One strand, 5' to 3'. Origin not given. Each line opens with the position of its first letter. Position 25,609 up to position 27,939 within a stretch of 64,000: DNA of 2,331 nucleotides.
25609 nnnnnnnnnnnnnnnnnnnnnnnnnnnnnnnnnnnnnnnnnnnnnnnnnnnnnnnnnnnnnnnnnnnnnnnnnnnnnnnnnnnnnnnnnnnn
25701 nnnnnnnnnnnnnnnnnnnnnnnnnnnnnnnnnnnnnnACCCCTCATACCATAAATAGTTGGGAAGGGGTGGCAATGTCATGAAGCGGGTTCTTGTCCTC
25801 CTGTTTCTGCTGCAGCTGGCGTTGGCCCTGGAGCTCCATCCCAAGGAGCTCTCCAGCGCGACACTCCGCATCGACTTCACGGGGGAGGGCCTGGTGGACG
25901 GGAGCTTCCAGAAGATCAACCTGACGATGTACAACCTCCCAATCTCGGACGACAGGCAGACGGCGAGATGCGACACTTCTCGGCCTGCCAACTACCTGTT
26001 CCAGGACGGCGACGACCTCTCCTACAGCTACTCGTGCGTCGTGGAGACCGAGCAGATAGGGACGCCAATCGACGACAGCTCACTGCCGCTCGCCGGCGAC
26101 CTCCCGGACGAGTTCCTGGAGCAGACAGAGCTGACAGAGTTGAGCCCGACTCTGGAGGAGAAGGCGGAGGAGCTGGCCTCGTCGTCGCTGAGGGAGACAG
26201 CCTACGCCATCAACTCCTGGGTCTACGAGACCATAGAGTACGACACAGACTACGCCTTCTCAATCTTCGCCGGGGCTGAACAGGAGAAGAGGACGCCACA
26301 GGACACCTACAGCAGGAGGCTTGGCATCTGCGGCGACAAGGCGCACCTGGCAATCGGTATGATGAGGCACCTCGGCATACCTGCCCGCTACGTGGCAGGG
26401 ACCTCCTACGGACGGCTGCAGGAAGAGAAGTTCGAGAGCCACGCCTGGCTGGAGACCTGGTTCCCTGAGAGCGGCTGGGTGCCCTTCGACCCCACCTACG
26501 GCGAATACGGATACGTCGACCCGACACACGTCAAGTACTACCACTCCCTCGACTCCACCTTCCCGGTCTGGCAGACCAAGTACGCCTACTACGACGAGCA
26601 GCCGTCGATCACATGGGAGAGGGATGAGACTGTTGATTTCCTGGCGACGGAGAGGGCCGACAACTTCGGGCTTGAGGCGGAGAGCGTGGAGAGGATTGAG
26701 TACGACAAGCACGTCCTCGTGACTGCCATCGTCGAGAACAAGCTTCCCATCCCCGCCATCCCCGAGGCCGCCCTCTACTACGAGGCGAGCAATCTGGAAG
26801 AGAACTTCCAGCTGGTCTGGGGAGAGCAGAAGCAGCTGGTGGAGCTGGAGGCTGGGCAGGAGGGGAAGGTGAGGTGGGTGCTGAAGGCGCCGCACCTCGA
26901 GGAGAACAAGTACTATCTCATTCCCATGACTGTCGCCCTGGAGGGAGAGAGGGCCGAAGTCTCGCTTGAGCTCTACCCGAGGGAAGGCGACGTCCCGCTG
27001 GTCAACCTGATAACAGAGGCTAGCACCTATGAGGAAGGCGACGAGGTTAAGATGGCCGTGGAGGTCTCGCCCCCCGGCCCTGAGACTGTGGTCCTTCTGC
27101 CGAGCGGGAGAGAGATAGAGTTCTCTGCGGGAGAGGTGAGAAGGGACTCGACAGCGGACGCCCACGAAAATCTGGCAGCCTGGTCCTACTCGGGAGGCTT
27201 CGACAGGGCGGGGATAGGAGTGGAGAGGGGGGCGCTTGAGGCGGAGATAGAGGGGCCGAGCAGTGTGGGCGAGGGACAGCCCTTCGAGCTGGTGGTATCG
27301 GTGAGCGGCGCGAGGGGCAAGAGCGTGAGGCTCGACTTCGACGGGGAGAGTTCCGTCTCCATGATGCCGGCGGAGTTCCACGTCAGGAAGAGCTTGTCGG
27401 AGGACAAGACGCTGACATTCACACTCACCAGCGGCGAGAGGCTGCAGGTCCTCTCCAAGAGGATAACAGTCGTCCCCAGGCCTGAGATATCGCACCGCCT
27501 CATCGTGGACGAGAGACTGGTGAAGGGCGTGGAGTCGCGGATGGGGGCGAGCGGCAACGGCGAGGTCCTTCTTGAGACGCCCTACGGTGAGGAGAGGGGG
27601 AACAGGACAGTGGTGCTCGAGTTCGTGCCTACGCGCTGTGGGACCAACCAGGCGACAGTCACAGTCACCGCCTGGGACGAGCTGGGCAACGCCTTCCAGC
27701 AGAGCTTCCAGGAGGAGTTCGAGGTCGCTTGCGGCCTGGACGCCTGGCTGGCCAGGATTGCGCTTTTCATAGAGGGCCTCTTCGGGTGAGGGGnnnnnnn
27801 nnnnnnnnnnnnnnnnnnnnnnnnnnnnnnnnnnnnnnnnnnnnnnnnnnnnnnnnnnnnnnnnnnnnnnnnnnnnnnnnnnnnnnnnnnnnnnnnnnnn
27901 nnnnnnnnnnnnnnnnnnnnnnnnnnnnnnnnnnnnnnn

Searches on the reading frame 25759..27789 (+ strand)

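Call 46: search_protein_families(library=pfam, proteins=[window:25759-27789:+], max_evalue=0.00001)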
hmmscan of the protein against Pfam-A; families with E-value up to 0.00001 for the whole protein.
window:25759-27789:+ (676 aa): 2 families
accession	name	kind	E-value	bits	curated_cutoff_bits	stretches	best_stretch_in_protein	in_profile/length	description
PF01841.26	Transglut_core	-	1e-23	84.1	23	1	141-245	12-108/108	Transglutaminase-like superfamily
PF04473.18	DUF553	-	1.5e-08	34.7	20.5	1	136-216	7-89/140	Transglutaminase-like domain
